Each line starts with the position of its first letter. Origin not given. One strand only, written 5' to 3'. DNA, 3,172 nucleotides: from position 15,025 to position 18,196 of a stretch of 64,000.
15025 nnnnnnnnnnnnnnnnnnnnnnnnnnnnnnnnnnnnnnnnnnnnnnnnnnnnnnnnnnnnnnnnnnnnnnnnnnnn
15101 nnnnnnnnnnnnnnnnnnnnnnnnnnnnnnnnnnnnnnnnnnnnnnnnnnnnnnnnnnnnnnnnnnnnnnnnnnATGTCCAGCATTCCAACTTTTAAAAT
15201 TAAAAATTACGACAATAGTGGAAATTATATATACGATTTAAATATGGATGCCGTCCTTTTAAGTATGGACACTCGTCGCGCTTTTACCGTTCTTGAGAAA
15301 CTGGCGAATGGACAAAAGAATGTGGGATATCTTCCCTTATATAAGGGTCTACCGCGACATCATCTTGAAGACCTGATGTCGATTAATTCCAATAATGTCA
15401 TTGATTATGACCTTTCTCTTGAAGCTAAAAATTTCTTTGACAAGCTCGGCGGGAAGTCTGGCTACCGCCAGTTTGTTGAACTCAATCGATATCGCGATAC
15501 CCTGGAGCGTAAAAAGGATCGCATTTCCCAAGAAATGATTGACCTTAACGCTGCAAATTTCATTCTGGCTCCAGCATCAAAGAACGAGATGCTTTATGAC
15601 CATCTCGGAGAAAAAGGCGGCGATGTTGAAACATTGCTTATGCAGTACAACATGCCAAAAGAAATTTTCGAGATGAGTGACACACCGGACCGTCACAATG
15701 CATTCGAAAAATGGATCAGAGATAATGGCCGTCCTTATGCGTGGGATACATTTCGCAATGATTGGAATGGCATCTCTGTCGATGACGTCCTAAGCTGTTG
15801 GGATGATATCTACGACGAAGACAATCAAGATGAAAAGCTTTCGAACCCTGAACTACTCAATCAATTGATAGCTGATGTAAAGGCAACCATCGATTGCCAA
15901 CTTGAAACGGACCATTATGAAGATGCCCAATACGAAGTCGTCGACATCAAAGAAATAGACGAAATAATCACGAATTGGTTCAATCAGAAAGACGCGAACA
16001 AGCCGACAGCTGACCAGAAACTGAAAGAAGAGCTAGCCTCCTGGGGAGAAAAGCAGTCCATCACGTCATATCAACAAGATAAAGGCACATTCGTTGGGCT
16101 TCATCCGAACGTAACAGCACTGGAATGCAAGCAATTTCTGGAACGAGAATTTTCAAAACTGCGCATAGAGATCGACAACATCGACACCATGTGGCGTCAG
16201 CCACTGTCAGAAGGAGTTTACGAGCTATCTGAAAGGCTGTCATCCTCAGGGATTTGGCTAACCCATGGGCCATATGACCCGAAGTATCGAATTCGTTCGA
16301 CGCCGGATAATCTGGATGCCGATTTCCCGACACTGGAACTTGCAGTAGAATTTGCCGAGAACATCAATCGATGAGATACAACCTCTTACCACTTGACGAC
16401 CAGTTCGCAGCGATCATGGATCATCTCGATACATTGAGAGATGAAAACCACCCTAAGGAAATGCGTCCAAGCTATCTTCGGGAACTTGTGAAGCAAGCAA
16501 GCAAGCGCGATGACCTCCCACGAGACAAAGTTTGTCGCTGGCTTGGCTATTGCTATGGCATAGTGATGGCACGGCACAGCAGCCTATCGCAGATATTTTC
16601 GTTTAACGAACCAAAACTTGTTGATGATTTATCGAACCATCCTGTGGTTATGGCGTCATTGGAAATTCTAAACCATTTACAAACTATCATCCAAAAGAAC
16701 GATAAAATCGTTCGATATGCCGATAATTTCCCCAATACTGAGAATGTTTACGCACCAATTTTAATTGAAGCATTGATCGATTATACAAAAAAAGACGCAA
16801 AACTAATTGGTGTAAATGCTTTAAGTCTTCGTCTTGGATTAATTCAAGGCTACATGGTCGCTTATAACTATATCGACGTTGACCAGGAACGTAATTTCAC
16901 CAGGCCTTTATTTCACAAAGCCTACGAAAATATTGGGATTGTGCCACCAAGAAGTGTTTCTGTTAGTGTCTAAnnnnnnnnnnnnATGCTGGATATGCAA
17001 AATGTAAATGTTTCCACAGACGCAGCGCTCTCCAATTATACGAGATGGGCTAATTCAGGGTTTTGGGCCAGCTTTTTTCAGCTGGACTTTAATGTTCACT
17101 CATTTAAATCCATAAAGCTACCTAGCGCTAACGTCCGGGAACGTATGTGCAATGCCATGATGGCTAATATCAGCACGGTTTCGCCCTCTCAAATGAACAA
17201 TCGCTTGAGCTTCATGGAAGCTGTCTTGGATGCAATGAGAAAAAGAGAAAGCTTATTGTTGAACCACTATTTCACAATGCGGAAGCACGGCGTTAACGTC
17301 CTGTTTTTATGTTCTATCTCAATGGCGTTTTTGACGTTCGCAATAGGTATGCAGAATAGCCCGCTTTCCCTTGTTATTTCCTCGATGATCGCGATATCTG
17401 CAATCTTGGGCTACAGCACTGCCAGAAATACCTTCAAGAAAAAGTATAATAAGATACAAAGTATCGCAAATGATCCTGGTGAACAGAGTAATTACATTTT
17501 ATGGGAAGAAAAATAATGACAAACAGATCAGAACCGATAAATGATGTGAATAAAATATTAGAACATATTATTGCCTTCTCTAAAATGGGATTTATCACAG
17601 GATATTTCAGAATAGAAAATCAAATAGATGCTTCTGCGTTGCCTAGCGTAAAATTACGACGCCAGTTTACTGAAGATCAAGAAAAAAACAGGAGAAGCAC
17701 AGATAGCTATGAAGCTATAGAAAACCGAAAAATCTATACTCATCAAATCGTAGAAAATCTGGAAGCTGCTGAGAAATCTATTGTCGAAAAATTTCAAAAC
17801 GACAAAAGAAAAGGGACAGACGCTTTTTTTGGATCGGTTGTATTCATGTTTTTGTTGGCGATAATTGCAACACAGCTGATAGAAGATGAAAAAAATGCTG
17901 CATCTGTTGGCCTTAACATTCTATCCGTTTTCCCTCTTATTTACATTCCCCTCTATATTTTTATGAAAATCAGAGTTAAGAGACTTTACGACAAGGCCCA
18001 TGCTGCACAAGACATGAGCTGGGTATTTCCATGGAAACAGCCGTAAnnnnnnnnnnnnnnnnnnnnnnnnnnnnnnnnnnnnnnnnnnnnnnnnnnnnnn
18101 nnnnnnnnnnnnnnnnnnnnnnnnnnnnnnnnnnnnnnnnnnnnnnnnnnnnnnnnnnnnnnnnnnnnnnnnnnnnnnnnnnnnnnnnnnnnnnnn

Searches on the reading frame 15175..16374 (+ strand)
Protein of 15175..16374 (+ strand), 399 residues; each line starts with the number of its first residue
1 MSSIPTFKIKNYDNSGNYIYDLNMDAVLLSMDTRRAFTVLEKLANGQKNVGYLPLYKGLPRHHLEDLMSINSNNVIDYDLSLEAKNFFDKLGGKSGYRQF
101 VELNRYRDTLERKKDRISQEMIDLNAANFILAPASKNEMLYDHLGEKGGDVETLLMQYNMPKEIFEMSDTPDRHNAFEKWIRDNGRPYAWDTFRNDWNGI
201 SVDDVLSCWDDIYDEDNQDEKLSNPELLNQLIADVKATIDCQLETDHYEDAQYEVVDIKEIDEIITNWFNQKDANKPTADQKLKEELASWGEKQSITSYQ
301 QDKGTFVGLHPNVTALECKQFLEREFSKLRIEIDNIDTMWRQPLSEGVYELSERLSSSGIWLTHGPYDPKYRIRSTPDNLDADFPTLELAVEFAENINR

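Call 6: search_protein_families(library=pfam, proteins=[window:15175-16374:+], max_evalue=0.1)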
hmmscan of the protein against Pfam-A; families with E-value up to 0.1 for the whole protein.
window:15175-16374:+ (399 aa): 0 families

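Call 7: search_protein_families(library=padloc, proteins=[window:15175-16374:+], max_evalue=0.1)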
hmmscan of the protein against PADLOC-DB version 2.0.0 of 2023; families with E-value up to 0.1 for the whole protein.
window:15175-16374:+ (399 aa): 0 families

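Call 8: search_protein_families(library=phrogs, proteins=[window:15175-16374:+], max_evalue=0.1)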
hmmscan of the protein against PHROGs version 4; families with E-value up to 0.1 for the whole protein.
window:15175-16374:+ (399 aa): 0 families

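Call 31: find_homologous_proteins(query=window:15175-16374:+, max_evalue=0.01)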
Query window:15175-16374:+ (399 aa): 6 proteins with E <= 0.01 among 4702 candidates.
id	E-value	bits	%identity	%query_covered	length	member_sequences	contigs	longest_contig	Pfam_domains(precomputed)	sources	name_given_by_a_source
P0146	1.9e-250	849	100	92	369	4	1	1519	-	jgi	jgi:hypothetical protein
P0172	6.2e-239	811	88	100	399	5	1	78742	-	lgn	-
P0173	1.2e-197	675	72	100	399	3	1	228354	-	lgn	-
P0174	3.7e-170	585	63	100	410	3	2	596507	-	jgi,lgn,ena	-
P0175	1.2e-167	576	62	100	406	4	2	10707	-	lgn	-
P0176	3.3e-112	394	46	100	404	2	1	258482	-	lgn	-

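Call 52: search_protein_families(library=ncbifam, proteins=[window:15175-16374:+], max_evalue=0.1)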
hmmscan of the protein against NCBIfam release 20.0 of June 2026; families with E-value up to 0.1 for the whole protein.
window:15175-16374:+ (399 aa): 0 families

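Call 70: predict_structure(alignment_id=A4)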
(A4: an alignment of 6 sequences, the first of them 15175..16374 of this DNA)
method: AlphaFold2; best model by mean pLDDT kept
length: 399 residues; sequences in the alignment: 6
mean_pLDDT: 65.6   pTM: 0.48
mean pLDDT of the five models: 65.6, 53.8, 49.5, 44.2, 42.4
residues with pLDDT >= 90: 2; 70-90: 189; 50-70: 124; < 50: 84
segments of 3 or more residues with pLDDT < 50: 70-76, 127-157, 189-196, 248-255, 295-308, 363-370, 379-384
pLDDT, mean of each block of 10 residues (from residue 1): 76 76 84 82 80 74 62 50 85 75 79 73 56 33 33 45 70 68 60 52 87 65 77 85 58 58 87 81 85 48 41 66 77 76 56 59 47 51 53 57
secondary structure, 60 per line:
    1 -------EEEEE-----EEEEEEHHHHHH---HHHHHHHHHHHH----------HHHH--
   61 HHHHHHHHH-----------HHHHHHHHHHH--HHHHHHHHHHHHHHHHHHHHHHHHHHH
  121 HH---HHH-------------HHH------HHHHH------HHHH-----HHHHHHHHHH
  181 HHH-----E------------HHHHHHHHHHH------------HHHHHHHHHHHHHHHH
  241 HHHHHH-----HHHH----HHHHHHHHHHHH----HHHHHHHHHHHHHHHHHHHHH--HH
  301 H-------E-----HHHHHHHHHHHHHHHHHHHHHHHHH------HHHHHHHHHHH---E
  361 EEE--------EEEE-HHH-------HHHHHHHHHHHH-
elements in order: E8-12 E18-23 H24-29 H33-44 H55-58 H61-69 H81-91 H94-122 H151-155 H162-165 H171-183 H202-212 H225-246 H252-255 H260-271 H276-296 H315-339 H346-356 E360-363 E372-375 H387-398

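Call 72: find_encoding_contigs(protein=P0172, flank=8000, max_places=1)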
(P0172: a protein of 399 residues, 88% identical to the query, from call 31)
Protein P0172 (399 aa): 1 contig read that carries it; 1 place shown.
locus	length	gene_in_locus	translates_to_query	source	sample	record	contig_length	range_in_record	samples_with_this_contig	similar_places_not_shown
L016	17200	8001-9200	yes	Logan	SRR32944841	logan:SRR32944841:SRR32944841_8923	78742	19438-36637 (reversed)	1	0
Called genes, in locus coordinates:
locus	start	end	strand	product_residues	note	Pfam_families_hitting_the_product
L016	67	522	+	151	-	PF01928:CYTH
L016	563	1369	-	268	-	-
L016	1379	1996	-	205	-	-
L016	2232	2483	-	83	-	-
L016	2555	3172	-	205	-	-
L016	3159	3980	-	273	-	-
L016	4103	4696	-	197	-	-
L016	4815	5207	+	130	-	-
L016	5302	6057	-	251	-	PF00149:Metallophos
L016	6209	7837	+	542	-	PF00004:AAA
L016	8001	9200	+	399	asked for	-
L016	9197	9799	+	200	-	-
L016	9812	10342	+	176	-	-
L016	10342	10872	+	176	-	-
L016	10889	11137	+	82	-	-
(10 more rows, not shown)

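Call 90: fold_search(model_id=the predicted structure, library=pdb)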
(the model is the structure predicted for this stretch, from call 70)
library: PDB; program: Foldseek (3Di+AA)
matches with E <= 10: 149; with E <= 0.001: 0
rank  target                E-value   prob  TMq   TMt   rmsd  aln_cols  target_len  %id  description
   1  8rv2_E                5.3e-01  0.04  0.08  0.09  31.0       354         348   12  Structure of the formin INF2 bound to the barbed end of F-actin. (released 2024-04-10)
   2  9ux7_A                6.7e-01  0.06  0.12  0.10  26.3       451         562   13  CryoEM Structure of LmuAB-DNA complex (released 2026-03-25)
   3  6yvv_B                7.1e-01  0.05  0.10  0.09  24.2       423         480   12  Condensin complex from S.cerevisiae ATP-free apo bridged state (released 2020-07-15)
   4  3i9w                  9.0e-01  0.10  0.15  0.19  20.8       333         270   10  Crystal structure of the E. coli histidine kinase sensor TorS sensor domain (released 2009-10-06)
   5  3n0g_B                9.9e-01  0.04  0.10  0.08  23.3       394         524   13  Crystal Structure of Isoprene Synthase from Grey Poplar Leaves (Populus x canescens) in complex with three Mg2+ ions a (released 2010-07-21)
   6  7a0g_EEE              1.1e+00  0.03  0.09  0.10  32.5       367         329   10  Structure of the SmhB pore of the tripartite alpha-pore forming toxin, Smh, from Serratia marcescens. (released 2021-03-31)
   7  9ync_B                1.5e+00  0.04  0.13  0.04  27.8       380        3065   14  Motor domains of phi-like human dynein-1 bound to dynactin-p150glued and LIS1 (released 2026-01-28)
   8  2z6e_C                1.5e+00  0.04  0.11  0.11  31.6       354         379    9  Crystal Structure of Human DAAM1 FH2 (released 2008-05-27)
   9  1iay                  1.6e+00  0.09  0.08  0.08  12.6        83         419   14  CRYSTAL STRUCTURE OF ACC SYNTHASE COMPLEXED WITH COFACTOR PLP AND INHIBITOR AVG (released 2001-04-04)
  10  9kq0_C                1.7e+00  0.08  0.11  0.18  28.9       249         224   11  Structure of TolQRA complex at pH 8.0 from E.coli (released 2026-03-04)
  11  8b6h_DO               1.7e+00  0.06  0.13  0.13  30.4       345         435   12  Cryo-EM structure of cytochrome c oxidase dimer (complex IV) from respiratory supercomplex of Tetrahymena thermophila (released 2023-03-29)
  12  8f7n                  1.9e+00  0.06  0.11  0.12  26.2       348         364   10  Crystal structure of chemoreceptor McpZ ligand sensing domain (released 2023-07-05)
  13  7zm7_J                2.2e+00  0.06  0.11  0.19  15.7       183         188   15  CryoEM structure of mitochondrial complex I from Chaetomium thermophilum (inhibited by DDM) (released 2022-11-30)
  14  8gym_B                2.2e+00  0.04  0.12  0.11  26.7       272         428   14  Cryo-EM structure of Tetrahymena thermophila respiratory mega-complex MC IV2+(I+III2+II)2 (released 2023-06-14)
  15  6nbi_R                2.5e+00  0.02  0.11  0.11  33.1       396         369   10  Cryo-EM structure of parathyroid hormone receptor type 1 in complex with a long-acting parathyroid hormone analog and  (released 2019-04-17)
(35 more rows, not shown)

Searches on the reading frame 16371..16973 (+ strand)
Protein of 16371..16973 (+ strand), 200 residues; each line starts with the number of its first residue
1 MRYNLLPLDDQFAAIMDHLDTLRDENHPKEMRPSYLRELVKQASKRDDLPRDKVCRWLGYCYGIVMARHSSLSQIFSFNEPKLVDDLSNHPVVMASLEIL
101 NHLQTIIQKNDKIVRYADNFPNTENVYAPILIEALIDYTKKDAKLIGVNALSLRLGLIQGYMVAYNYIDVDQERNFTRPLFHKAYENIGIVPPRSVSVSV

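Call 6: search_protein_families(library=pfam, proteins=[window:16371-16973:+], max_evalue=0.1)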
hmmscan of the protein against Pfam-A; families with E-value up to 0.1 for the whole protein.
window:16371-16973:+ (200 aa): 0 families

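Call 7: search_protein_families(library=padloc, proteins=[window:16371-16973:+], max_evalue=0.1)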
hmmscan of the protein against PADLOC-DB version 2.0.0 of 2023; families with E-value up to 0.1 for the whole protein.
window:16371-16973:+ (200 aa): 0 families

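Call 8: search_protein_families(library=phrogs, proteins=[window:16371-16973:+], max_evalue=0.1)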
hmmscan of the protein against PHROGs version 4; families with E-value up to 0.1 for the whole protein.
window:16371-16973:+ (200 aa): 4 families
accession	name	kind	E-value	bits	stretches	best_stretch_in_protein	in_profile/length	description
phrog_7775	-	unknown function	3.2e-15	57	2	155-185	63-93/95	-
phrog_16805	-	unknown function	0.001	20.2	1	166-198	61-93/94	-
phrog_31753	-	unknown function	0.0025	18.6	0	154-182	131-159/161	-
phrog_15850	-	unknown function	0.052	14.4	1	97-127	56-88/129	-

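Call 32: find_homologous_proteins(query=window:16371-16973:+, max_evalue=0.01)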
Query window:16371-16973:+ (200 aa): 6 proteins with E <= 0.01 among 156 candidates.
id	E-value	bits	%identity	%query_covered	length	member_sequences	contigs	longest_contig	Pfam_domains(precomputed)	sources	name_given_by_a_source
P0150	1.4e-129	447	100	100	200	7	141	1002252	-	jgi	jgi:hypothetical protein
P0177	4.6e-111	387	87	100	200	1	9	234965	-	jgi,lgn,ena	-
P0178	5.4e-110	383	87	100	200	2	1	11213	-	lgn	-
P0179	4.7e-97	341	74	99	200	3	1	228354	-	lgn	-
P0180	6.9e-74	266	59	100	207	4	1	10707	-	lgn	-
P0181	1.9e-72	261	58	100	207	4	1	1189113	-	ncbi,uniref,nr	ncbi:hypothetical protein [Mesorhizobium sp. SP-1A]|uniref:hypothetical protein n=1 Tax=Mesorhizobiu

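Call 52: search_protein_families(library=ncbifam, proteins=[window:16371-16973:+], max_evalue=0.1)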
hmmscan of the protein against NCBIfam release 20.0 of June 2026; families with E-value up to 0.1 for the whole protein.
window:16371-16973:+ (200 aa): 0 families

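Call 81: search_dna_similar(query=window:16371-16973:+, collection=phages, mode=protein, max_evalue=0.01, max_rows=25)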
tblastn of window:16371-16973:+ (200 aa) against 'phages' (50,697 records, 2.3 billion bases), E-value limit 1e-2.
Records with a match: 3; places in all: 3; records where one place covers at least 80% of the query: 0.
Best place of each record, by identity: <60% 3.
By first word of the organism name: Roseobacter 1; Ruegeria 1; Xanthomonas 1.
By host as written in the record: Ruegeria pomeroyi DSS-3 2; Xanthomonas citri 1.
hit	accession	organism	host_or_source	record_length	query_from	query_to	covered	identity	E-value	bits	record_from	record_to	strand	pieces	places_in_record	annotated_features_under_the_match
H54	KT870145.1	Roseobacter phage DSS3P8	Ruegeria pomeroyi DSS-3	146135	155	197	22%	41.9%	6e-5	49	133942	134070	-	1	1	hypothetical protein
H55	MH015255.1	Ruegeria phage vB_RpoS-V10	Ruegeria pomeroyi DSS-3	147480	155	197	22%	41.9%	6e-5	49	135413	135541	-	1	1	hypothetical protein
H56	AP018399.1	Xanthomonas phage XacN1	Xanthomonas citri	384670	155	185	16%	54.8%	2e-3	44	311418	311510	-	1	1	hypothetical protein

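Call 94: search_solved_structures(query=A7, max_evalue=1)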
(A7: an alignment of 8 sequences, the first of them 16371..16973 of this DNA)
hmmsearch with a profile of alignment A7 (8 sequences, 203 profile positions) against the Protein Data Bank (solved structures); distinct sequences matched with E-value up to 1: 1.
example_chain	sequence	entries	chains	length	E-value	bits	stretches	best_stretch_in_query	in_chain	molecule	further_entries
2j9w_A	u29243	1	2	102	0.83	12.5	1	8-60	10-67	VPS28-PROV PROTEIN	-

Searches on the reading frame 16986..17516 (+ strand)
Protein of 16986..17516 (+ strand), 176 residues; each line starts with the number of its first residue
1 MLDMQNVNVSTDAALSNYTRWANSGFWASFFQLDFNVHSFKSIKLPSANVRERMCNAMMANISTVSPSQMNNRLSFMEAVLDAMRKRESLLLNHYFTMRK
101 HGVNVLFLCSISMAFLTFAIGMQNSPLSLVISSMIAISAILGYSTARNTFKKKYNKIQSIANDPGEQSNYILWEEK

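Call 6: search_protein_families(library=pfam, proteins=[window:16986-17516:+], max_evalue=0.1)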
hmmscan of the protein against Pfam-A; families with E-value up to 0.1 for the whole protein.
window:16986-17516:+ (176 aa): 2 families
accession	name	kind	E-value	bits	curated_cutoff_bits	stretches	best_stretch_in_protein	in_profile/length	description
PF13346.12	ABC2_membrane_5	-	0.027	14.4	25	1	90-157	2-66/205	ABC-2 family transporter protein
PF19529.4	DUF6057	-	0.028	13.7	29.8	1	95-149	89-144/569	Family of unknown function (DUF6057)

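Call 7: search_protein_families(library=padloc, proteins=[window:16986-17516:+], max_evalue=0.1)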
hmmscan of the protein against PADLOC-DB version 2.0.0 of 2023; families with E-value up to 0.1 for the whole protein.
window:16986-17516:+ (176 aa): 0 families

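Call 8: search_protein_families(library=phrogs, proteins=[window:16986-17516:+], max_evalue=0.1)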
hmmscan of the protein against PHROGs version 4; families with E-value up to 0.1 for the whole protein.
window:16986-17516:+ (176 aa): 0 families

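Call 40: search_protein_representatives(alignment_id=A1)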
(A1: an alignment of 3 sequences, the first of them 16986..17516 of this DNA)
Query: 3 sequences, 179 profile positions. Proteins with E-value up to 0.001 (for the whole library): 25; up to 1e-10: 16; up to 1e-30: 2. The best 25 are listed.
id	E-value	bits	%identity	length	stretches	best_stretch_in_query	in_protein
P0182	1.6e-60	220.4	-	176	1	9-179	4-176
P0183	6.5e-32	127.2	-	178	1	14-177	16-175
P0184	1.1e-30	123.1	-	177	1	14-176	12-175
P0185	4.6e-30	121.1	-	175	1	13-177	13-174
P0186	1.0e-24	103.7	-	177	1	9-177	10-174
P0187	1.2e-23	100.3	-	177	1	17-178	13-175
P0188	1.5e-21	93.4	-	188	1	9-177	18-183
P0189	3.5e-18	82.4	-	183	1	10-177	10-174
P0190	4.7e-17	78.8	-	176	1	12-176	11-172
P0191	1.6e-15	73.8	-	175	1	14-172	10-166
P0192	9.4e-15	71.3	-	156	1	9-163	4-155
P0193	6.2e-13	65.3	-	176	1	18-177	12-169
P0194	5.5e-12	62.2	-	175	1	9-177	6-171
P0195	3.1e-11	59.8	-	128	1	49-176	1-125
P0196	4.1e-11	59.4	-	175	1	10-177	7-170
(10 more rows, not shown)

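Call 41: find_encoding_contigs(protein=P0189, flank=8000, max_places=2)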
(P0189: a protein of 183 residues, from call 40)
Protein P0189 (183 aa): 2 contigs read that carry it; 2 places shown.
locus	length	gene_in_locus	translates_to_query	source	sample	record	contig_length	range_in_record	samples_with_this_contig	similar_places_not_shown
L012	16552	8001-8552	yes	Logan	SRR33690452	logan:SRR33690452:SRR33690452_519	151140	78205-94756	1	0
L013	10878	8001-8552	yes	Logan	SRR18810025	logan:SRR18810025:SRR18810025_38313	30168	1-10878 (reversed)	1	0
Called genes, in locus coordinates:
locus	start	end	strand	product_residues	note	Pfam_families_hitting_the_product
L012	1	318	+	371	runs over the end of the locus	-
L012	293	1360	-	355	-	-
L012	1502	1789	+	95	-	-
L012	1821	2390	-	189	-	-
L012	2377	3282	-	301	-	-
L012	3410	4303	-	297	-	PF00149:Metallophos, PF12850:Metallophos_2 (weak)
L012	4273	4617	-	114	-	-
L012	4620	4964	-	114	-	-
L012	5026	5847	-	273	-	PF00149:Metallophos, PF12850:Metallophos_2 (weak)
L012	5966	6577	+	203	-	-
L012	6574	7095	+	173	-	-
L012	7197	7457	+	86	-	-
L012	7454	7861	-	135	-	-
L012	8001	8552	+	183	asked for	-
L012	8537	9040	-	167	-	PF07323:DUF1465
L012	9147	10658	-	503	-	PF00753:Lactamase_B, PF12706:Lactamase_B_2, PF22505:RNase_J_b_CASP, PF07521:RMMBL (weak)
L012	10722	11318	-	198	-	-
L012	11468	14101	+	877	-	PF18299:R2K_2 (faint), PF14243:R2K_3 (faint)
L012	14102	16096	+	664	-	-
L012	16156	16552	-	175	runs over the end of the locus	PF02600:DsbB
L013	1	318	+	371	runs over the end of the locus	-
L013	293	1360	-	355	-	-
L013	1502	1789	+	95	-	-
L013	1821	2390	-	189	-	-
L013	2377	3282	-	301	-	-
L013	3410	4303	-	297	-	PF00149:Metallophos, PF12850:Metallophos_2 (weak)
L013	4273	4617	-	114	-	-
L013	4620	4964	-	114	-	-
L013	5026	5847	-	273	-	PF00149:Metallophos, PF12850:Metallophos_2 (weak)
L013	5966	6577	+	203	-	-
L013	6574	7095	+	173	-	-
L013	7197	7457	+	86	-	-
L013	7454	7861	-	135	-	-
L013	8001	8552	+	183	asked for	-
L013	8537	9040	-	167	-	PF07323:DUF1465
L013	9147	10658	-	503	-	PF00753:Lactamase_B, PF12706:Lactamase_B_2, PF22505:RNase_J_b_CASP, PF07521:RMMBL (weak)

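Call 42: find_encoding_contigs(protein=P0196, flank=8000, max_places=2)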
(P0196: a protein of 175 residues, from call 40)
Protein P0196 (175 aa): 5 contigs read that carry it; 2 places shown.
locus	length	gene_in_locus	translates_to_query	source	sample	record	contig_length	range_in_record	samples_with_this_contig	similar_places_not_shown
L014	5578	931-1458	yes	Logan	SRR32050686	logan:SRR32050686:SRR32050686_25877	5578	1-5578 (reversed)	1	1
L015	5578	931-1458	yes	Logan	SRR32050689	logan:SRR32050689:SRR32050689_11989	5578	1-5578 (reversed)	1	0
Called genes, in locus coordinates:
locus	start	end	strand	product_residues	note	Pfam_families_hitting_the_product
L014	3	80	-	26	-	?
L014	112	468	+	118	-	-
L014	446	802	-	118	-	-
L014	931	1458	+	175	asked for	-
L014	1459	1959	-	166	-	-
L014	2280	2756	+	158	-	-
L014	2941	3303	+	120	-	-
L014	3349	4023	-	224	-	-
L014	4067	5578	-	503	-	?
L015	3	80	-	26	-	?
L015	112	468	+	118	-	-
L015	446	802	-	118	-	-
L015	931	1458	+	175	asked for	-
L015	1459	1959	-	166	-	-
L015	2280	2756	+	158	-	-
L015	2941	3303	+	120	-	-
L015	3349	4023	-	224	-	-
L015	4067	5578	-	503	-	?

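Call 52: search_protein_families(library=ncbifam, proteins=[window:16986-17516:+], max_evalue=0.1)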
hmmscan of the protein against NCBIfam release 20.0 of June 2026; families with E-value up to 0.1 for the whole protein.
window:16986-17516:+ (176 aa): 1 family
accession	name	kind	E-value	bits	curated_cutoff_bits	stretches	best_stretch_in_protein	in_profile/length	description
NF033887.1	conj_TraX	equivalog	0.002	17.7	100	1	53-140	23-117/163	conjugal transfer protein TraX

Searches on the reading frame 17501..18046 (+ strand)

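Call 6: search_protein_families(library=pfam, proteins=[window:17501-18046:+], max_evalue=0.1)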
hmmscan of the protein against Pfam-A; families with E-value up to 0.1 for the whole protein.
window:17501-18046:+ (181 aa): 1 family
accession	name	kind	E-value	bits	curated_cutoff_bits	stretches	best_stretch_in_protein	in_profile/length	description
PF13965.12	SID-1_RNA_chan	-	0.055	12.4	28.7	1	106-160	449-503/594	dsRNA-gated channel SID-1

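Call 7: search_protein_families(library=padloc, proteins=[window:17501-18046:+], max_evalue=0.1)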
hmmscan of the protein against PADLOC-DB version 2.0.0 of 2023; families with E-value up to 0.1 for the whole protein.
window:17501-18046:+ (181 aa): 0 families

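Call 8: search_protein_families(library=phrogs, proteins=[window:17501-18046:+], max_evalue=0.1)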
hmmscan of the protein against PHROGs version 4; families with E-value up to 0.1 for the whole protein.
window:17501-18046:+ (181 aa): 0 families

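Call 52: search_protein_families(library=ncbifam, proteins=[window:17501-18046:+], max_evalue=0.1)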
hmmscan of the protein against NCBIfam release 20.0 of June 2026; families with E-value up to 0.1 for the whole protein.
window:17501-18046:+ (181 aa): 0 families
